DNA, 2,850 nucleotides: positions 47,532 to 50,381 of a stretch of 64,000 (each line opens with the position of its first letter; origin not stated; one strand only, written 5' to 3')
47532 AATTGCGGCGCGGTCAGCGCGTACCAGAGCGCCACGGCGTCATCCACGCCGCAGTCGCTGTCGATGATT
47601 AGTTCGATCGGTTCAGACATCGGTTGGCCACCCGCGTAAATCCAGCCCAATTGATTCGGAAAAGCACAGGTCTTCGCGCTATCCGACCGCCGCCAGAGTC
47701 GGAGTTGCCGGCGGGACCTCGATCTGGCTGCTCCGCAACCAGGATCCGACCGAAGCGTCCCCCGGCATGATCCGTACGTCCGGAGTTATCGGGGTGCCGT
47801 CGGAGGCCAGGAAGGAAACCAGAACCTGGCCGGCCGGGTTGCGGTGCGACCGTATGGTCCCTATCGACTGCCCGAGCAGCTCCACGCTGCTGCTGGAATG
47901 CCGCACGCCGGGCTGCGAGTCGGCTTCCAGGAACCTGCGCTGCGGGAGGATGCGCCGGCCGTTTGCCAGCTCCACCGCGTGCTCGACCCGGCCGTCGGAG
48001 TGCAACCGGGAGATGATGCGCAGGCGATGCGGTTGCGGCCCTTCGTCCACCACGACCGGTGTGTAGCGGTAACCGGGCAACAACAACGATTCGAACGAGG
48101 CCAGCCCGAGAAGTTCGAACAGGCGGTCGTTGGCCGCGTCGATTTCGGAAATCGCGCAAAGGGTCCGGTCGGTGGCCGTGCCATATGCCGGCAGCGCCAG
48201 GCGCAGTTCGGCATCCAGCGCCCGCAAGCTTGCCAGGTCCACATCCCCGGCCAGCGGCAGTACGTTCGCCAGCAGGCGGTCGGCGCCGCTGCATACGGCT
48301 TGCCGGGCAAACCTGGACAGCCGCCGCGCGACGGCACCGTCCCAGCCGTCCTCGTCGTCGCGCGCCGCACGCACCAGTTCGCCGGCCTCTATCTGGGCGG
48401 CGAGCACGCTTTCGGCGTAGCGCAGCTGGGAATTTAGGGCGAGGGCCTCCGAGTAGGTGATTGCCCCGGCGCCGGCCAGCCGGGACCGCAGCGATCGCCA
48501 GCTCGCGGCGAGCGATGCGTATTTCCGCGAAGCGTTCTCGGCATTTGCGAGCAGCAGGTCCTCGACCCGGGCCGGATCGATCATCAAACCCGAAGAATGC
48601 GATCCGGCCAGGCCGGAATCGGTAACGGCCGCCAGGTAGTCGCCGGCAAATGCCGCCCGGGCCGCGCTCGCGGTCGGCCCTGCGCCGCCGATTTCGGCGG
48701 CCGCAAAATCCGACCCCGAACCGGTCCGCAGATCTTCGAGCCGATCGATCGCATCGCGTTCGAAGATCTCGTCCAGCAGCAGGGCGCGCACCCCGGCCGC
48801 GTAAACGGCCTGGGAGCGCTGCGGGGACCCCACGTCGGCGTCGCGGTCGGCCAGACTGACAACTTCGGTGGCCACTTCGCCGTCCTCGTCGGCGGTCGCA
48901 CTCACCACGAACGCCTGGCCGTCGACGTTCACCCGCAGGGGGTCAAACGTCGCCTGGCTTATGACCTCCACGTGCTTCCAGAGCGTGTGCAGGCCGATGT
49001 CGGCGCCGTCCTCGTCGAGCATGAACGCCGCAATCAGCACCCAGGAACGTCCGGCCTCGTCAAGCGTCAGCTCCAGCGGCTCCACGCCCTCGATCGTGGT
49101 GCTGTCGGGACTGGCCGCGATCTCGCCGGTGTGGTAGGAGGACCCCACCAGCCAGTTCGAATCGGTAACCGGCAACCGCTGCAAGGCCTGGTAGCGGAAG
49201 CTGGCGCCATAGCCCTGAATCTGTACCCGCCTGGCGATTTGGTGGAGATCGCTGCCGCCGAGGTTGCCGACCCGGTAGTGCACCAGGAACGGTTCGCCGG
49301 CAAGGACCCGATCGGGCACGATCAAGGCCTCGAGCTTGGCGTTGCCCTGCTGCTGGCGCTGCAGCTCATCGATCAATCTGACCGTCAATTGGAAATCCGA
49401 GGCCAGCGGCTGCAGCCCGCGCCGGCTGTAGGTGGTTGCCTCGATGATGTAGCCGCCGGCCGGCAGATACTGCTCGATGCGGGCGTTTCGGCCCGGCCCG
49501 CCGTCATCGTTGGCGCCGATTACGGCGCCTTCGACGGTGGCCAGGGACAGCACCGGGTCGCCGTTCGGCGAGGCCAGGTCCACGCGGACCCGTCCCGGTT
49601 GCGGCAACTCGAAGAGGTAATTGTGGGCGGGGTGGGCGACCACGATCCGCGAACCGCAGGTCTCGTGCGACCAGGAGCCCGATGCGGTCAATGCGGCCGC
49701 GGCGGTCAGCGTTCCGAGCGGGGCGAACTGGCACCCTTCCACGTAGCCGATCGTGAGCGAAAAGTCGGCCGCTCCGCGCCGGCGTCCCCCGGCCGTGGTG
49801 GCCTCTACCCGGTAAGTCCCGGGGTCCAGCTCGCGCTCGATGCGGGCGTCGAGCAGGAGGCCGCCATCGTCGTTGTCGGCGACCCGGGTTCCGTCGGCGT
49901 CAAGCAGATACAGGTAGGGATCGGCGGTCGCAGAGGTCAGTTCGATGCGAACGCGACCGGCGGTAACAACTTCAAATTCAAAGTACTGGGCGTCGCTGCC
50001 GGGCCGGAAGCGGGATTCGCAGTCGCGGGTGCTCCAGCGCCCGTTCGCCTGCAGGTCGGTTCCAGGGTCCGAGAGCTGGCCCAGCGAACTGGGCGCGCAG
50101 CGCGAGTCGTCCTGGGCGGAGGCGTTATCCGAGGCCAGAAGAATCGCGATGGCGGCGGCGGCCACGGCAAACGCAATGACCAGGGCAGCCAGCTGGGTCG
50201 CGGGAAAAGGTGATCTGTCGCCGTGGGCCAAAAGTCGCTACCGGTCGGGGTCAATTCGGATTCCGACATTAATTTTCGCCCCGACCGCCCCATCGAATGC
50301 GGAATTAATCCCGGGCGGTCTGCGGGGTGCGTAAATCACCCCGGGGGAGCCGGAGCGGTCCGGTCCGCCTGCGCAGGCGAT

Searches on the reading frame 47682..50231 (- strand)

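Call 79: search_protein_families(library=ncbifam, proteins=[window:47682-50231:-], max_evalue=0.00001)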
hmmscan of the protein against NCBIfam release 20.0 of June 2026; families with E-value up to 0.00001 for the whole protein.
window:47682-50231:- (850 aa): 1 family
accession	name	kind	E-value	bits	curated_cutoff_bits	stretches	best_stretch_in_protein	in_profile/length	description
NF038127.1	FDP_fam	subfamily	8.6e-13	49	29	1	74-159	11-117/150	DVUA0089 family protein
